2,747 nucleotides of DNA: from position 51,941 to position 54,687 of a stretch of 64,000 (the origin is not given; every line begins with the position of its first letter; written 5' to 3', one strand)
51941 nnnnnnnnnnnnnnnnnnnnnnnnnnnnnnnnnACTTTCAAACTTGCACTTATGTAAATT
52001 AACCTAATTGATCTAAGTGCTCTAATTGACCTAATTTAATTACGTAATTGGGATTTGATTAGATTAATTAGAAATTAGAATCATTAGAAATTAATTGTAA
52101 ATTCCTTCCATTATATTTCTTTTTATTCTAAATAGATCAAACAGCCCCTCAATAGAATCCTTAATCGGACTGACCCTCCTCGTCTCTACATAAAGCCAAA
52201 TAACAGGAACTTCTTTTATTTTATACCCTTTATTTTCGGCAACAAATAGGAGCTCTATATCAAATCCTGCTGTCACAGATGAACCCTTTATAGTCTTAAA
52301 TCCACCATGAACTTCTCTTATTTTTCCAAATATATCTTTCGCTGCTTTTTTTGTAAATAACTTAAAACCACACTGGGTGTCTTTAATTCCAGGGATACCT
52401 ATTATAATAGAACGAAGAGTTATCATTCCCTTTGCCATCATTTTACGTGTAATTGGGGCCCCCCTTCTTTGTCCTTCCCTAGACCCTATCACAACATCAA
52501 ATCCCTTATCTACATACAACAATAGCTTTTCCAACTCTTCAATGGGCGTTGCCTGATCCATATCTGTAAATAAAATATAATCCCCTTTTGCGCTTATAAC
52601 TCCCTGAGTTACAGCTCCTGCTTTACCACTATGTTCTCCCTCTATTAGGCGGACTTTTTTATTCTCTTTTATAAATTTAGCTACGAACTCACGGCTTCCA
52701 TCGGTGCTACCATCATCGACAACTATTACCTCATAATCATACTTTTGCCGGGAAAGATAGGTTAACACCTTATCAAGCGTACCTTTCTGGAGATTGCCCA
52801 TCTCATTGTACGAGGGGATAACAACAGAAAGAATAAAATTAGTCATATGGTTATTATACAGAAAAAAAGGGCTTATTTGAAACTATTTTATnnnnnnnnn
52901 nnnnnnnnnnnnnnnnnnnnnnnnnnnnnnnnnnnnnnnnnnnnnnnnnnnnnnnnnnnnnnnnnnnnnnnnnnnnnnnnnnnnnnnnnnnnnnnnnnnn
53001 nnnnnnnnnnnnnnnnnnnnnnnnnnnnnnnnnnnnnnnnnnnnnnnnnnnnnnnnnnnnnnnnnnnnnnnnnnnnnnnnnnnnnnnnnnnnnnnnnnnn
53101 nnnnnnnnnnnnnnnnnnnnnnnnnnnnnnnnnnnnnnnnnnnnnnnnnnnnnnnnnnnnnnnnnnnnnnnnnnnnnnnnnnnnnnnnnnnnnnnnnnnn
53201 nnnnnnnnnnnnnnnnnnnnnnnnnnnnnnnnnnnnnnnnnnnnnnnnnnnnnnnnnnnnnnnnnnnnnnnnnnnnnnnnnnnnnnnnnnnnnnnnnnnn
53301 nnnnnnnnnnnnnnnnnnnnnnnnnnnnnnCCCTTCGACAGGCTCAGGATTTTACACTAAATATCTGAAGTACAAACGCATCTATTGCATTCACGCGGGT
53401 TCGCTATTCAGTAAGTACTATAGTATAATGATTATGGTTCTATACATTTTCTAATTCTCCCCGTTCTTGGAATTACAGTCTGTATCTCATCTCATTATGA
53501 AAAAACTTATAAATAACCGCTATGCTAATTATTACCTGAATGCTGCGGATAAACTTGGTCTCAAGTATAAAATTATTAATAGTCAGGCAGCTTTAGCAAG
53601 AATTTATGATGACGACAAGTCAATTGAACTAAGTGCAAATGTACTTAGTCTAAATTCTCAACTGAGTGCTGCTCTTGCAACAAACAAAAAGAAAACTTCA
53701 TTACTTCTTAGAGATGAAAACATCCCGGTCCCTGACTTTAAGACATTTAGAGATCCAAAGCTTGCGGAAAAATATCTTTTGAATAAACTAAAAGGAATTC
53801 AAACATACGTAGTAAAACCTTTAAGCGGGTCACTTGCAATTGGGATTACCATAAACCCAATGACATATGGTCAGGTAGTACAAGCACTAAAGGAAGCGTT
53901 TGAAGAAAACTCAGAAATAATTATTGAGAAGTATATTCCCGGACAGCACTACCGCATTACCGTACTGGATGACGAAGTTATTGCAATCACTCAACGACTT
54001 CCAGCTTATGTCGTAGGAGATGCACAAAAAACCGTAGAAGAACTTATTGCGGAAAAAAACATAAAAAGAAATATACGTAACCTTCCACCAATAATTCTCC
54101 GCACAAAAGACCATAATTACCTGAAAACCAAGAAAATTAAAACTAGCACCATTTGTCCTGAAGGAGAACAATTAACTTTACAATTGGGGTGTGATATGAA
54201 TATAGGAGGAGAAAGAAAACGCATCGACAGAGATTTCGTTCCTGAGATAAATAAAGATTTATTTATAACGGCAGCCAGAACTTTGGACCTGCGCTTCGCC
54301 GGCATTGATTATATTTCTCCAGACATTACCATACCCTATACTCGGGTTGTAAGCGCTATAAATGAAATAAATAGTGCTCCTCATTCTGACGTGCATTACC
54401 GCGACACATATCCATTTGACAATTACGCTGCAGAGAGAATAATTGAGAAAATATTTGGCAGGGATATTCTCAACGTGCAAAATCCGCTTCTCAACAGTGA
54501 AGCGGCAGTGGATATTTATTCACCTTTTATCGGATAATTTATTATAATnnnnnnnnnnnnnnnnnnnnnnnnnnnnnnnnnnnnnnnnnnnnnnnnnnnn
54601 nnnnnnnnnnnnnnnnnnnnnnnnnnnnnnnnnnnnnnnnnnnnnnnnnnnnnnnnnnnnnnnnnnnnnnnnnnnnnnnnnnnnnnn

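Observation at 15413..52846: A ~37-kb single-strand glycosylation super-locus with 15 polytopic (mostly GT-C-like) membrane proteins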

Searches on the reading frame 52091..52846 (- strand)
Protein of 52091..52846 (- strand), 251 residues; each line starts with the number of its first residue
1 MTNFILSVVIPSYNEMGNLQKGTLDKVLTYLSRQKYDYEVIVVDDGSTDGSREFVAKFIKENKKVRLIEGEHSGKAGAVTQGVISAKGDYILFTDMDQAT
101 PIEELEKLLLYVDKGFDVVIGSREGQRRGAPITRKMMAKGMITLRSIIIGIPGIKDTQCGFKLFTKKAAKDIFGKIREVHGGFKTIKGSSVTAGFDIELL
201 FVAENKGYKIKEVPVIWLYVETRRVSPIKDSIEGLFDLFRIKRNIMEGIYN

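Call 5: search_protein_families(library=pfam, proteins=[window:52091-52846:-], max_evalue=0.01)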
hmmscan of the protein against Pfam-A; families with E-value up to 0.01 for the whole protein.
window:52091-52846:- (251 aa): 4 families
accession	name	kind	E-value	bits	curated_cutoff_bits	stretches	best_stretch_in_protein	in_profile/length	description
PF00535.33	Glycos_transf_2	-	7e-31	107.8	23.3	1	7-173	1-168/168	Glycosyl transferase family 2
PF10111.15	Glyco_tranf_2_2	-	5.5e-09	36.4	27.3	1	7-109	1-103/276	Glycosyltransferase like family 2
PF13641.12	Glyco_tranf_2_3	-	2.4e-06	28.2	27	1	6-131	3-131/230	Glycosyltransferase like family 2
PF13704.12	Glyco_tranf_2_4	-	0.0017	19.2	27.5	1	23-97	6-81/98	Glycosyl transferase family 2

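Call 26: search_protein_families(library=ncbifam, proteins=[window:52091-52846:-], max_evalue=0.01)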
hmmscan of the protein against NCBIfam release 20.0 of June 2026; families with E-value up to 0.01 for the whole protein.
window:52091-52846:- (251 aa): 27 families (the best 25 are shown)
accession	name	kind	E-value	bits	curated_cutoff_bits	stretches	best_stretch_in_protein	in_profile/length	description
NF047588.1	GlcsyltransPgfSStrep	equivalog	2.1e-19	69.9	500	1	6-173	3-168/308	glycosyltransferase PgfS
NF041875.1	EPS_EpsD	equivalog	7.2e-19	68.3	370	1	6-108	1-100/325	exopolysaccharide biosynthesis glycosyltransferase EpsD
NF007482.0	PRK10073.1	equivalog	1.9e-17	63.3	423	1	5-109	7-107/334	glycosyltransferase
NF007986.1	PRK10714.1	equivalog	3.8e-16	59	529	1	6-141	8-142/316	undecaprenyl-phosphate 4-deoxy-4-formamido-L-arabinose transferase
TIGR03937.1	PgaC_IcaA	equivalog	1e-14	54.4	422.3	1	6-98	47-136/407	poly-beta-1,6-N-acetyl-D-glucosamine synthase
NF041391.1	DPhHxTase_Halo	equivalog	4.6e-14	51.9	375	1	23-216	9-182/213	dolichyl-phosphate hexose transferase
NF050050.1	ProtGlycPglI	equivalog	1.7e-13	50.6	500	1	5-124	3-120/306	GalNAc(5)-diNAcBac-PP-undecaprenol beta-1,3-glucosyltransferase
NF047683.1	TeichurnBiosyTuaG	equivalog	6.5e-13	48.9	400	1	5-114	7-113/252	teichuronic acid biosynthesis protein TuaG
TIGR04182.1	glyco_TIGR04182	equivalog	1.2e-12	47.9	325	1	7-242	3-218/293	S-layer glycoprotein N-glycosyltransferase AglJ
TIGR04283.1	glyco_like_mftF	equivalog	6.7e-11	42.2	182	1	6-108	1-93/221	TIGR04283 family arsenosugar biosynthesis glycosyltransferase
NF038302.1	EPS_HpsE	equivalog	1.1e-10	41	300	1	6-99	3-98/307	hormogonium polysaccharide biosynthesis glycosyltransferase HpsE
TIGR03965.1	mycofact_glyco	equivalog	6.8e-09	35.1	280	1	7-109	77-176/467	mycofactocin biosynthesis glycosyltransferase MftF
TIGR03469.1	HpnB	hypoth_equivalog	7.4e-09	35.1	379.25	1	7-110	47-158/386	hopene-associated glycosyltransferase HpnB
NF053739.1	GlytfEpsEBac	equivalog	8.9e-09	34.7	450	1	22-115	14-110/265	glycosyltransferase EpsE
NF045692.1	OglycostaseCruG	equivalog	7.7e-08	31.7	600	1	6-97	43-137/386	2'-O-glycosyltransferase CruG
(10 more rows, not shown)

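Call 30: search_solved_structures(query=window:52091-52846:-, max_evalue=0.001)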
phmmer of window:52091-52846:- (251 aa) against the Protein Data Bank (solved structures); distinct sequences matched with E-value up to 0.001: 25.
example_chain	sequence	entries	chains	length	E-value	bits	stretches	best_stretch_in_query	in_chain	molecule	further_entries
5mlz_A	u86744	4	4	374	5.3e-16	61.9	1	5-170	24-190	Dolichol monophosphate mannose synthase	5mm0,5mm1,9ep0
9bhc_C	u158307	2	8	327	8.3e-13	51.5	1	6-139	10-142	Undecaprenyl-phosphate 4-deoxy-4-formamido-L-arabinose transferase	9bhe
8vxh_A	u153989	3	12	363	1.1e-12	51.1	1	6-139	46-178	Undecaprenyl-phosphate 4-deoxy-4-formamido-L-arabinose transferase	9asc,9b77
5eke_A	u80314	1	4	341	1.1e-12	51.1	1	5-167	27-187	Uncharacterized glycosyltransferase sll0501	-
5ekp_C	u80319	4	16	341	1.1e-12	51.1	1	5-167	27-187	Uncharacterized glycosyltransferase sll0501 | Glycosyltransferase sll0501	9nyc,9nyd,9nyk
9nye_A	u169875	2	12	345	1.1e-12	51.1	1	5-167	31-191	Glycosyltransferase sll0501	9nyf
9hwj_A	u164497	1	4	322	2.3e-12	50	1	6-128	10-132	Undecaprenyl-phosphate 4-deoxy-4-formamido-L-arabinose transferase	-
2z87_A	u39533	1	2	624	3.8e-11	46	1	6-102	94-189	Chondroitin synthase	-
2z86_A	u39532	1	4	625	3.9e-11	46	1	6-102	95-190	Chondroitin synthase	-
5hea_A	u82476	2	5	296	1.8e-10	43.9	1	5-120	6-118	Putative glycosyltransferase (GalT1)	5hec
6h1j_A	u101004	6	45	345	5.1e-09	39.1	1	6-211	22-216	Probable ss-1,3-N-acetylglucosaminyltransferase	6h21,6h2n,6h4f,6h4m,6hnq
5tze_C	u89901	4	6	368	1e-08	38.1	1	6-134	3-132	Glycosyl transferase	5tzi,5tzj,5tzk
5tz8_A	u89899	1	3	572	2.2e-08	37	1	6-134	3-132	Glycosyl transferase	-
8vh7_A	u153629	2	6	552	1.4e-07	34.3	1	3-182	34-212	Heparosan synthase B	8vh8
8viw_A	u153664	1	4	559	1.5e-07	34.3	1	3-182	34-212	Heparosan synthase B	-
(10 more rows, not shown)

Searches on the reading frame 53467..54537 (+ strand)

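Call 5: search_protein_families(library=pfam, proteins=[window:53467-54537:+], max_evalue=0.01)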
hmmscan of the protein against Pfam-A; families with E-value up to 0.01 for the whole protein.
window:53467-54537:+ (356 aa): 4 families
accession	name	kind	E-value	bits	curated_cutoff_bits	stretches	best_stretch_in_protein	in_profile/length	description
PF08443.16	RimK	-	3.8e-07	30.3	21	1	71-177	1-105/188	RimK-like ATP-grasp domain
PF07478.18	Dala_Dala_lig_C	-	1.9e-06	28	24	1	80-175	1-99/204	D-ala D-ala ligase C-terminus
PF01071.24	GARS_A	-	0.00011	22.5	27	1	73-170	2-102/194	Phosphoribosylglycinamide synthetase, ATP-grasp (A) domain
PF02655.19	ATP-grasp_3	-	0.00041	20.9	23.2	1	71-170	1-82/160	ATP-grasp domain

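Call 51: search_protein_families(library=ncbifam, proteins=[window:53467-54537:+], max_evalue=0.001)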
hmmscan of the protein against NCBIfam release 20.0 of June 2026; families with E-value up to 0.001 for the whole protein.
window:53467-54537:+ (356 aa): 19 families
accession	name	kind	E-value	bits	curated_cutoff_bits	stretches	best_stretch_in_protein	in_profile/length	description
TIGR02068.2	cya_phycin_syn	equivalog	4e-46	157.5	850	1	26-331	167-472/862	cyanophycin synthetase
NF010623.0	PRK14016.1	subfamily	1e-44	153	877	1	55-332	196-474/871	cyanophycin synthetase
NF002688.0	PRK02471.1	equivalog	1.4e-39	136.1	425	1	27-316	442-738/756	bifunctional glutamate--cysteine ligase GshA/glutathione synthetase GshB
TIGR03103.1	trio_acet_GNAT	equivalog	3.4e-28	98.5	569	1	17-297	241-518/547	N-acetylglutaminylglutamine synthetase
TIGR01435.1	glu_cys_lig_rel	equivalog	1.1e-26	93.3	656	1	56-310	452-700/719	bifunctional glutamate--cysteine ligase/glutathione synthetase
NF040720.1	MptN_Meth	equivalog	3.8e-14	52.4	350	1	54-178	81-206/291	tetrahydromethanopterin:alpha-L-glutamate ligase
NF002378.0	PRK01372.1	subfamily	9.2e-13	47.6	243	1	66-176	93-198/305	D-alanine--D-alanine ligase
TIGR01205.1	D_ala_D_alaTIGR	subfamily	2e-10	40.2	245.65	1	66-177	99-212/318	D-alanine--D-alanine ligase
TIGR00768.1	rimK_fam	subfamily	5e-10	39.2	143.4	1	41-177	50-193/276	RimK family alpha-L-glutamate ligase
NF002527.0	PRK01966.1-3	equivalog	5e-07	29.2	310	1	67-168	112-212/332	D-alanine--D-alanine ligase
NF000091.3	D_ala_D_ser_VanG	exception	5.4e-07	28.8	495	1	64-172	126-233/344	D-alanine--D-serine ligase VanG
NF002528.0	PRK01966.1-4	subfamily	9.4e-07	27.9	262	1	66-170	134-242/366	D-alanine--D-alanine ligase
NF011168.0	PRK14570.1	equivalog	2e-06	27.5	505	1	66-175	122-234/364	D-alanyl-alanine synthetase A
NF011169.0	PRK14571.1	equivalog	2e-06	27.4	404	1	66-170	88-183/300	D-alanyl-alanine synthetase A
TIGR00877.1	purD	equivalog_domain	1.1e-05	24.4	288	1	66-169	97-203/425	phosphoribosylamine--glycine ligase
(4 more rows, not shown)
